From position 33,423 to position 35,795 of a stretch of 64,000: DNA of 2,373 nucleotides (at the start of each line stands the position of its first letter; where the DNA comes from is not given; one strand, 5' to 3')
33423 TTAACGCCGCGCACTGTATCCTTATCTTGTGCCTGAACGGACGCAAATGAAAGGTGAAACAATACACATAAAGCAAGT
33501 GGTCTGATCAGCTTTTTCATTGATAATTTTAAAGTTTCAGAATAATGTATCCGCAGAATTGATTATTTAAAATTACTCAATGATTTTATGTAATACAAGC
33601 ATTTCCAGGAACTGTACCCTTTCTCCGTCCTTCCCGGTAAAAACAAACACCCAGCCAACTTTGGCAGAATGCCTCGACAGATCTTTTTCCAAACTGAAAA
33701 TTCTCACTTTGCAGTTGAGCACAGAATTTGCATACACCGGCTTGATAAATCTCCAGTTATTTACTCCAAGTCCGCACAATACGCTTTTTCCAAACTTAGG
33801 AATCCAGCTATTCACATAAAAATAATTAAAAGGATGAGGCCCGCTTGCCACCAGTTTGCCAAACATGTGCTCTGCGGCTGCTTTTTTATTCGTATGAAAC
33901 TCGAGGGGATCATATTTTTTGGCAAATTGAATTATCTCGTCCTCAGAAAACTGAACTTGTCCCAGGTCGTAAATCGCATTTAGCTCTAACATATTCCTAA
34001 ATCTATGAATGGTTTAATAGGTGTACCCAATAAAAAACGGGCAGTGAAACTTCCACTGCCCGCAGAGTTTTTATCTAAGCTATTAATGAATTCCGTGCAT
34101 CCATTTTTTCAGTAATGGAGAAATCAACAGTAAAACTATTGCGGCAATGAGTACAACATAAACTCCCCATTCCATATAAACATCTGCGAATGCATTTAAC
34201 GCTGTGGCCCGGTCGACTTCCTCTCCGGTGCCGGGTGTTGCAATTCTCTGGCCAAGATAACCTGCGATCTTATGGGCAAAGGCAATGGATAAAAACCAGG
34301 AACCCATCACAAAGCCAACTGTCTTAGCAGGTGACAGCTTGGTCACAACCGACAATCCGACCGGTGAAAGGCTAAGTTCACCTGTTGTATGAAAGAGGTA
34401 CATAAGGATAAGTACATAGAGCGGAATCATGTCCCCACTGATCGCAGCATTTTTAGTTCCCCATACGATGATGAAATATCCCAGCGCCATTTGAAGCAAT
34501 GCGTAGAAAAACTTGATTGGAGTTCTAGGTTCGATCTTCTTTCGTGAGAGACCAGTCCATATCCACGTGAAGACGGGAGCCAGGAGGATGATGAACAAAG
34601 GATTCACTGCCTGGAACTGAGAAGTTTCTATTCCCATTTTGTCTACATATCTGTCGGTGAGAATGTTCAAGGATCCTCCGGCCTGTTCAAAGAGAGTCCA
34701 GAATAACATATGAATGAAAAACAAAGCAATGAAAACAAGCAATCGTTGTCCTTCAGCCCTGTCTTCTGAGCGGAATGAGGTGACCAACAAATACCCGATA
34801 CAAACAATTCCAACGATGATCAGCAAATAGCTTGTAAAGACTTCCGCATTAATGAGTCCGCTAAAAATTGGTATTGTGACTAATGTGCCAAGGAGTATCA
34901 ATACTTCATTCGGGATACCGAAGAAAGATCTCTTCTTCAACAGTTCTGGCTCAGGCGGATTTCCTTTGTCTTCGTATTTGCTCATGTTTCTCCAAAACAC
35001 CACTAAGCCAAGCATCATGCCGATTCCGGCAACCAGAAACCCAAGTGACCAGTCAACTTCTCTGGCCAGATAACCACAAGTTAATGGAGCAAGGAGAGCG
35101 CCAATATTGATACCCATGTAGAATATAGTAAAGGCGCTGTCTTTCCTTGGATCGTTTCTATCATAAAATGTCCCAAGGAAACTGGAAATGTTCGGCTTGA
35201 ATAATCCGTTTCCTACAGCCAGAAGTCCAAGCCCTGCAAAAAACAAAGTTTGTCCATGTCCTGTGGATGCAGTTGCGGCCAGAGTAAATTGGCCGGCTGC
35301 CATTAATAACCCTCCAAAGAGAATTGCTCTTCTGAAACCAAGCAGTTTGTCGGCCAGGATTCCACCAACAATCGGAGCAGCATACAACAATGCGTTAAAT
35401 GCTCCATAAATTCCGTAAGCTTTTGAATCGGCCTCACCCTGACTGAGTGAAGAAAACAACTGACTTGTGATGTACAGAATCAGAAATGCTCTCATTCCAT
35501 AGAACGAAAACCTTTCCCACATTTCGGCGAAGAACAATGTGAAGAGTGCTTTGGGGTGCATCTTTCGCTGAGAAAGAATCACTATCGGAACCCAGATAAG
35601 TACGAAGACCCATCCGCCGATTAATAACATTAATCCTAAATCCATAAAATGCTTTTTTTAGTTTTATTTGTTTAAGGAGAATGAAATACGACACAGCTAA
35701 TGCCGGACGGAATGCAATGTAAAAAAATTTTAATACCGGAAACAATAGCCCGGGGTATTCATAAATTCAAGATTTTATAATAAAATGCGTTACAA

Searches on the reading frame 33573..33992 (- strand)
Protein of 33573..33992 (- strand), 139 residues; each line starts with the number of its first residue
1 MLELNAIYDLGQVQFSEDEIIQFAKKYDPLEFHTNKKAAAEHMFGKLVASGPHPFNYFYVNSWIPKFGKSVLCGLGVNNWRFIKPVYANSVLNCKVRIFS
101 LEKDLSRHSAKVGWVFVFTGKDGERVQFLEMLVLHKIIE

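Call 34: search_protein_families(library=pfam, proteins=[window:33573-33992:-], max_evalue=0.001)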
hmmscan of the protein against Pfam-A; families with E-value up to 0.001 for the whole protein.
window:33573-33992:- (139 aa): 1 family
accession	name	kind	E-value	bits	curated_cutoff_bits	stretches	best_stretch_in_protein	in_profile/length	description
PF01575.25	MaoC_dehydratas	-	4.1e-08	33.3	27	1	13-100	16-103/123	MaoC like domain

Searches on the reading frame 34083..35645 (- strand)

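Call 34: search_protein_families(library=pfam, proteins=[window:34083-35645:-], max_evalue=0.001)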
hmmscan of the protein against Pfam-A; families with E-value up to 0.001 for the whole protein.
window:34083-35645:- (520 aa): 2 families
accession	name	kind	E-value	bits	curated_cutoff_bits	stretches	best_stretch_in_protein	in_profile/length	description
PF00854.27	PTR2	-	1e-66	225.9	27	1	106-466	2-377/392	POT family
PF07690.21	MFS_1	-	3e-20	72.9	33.4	1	49-455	13-340/347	Major Facilitator Superfamily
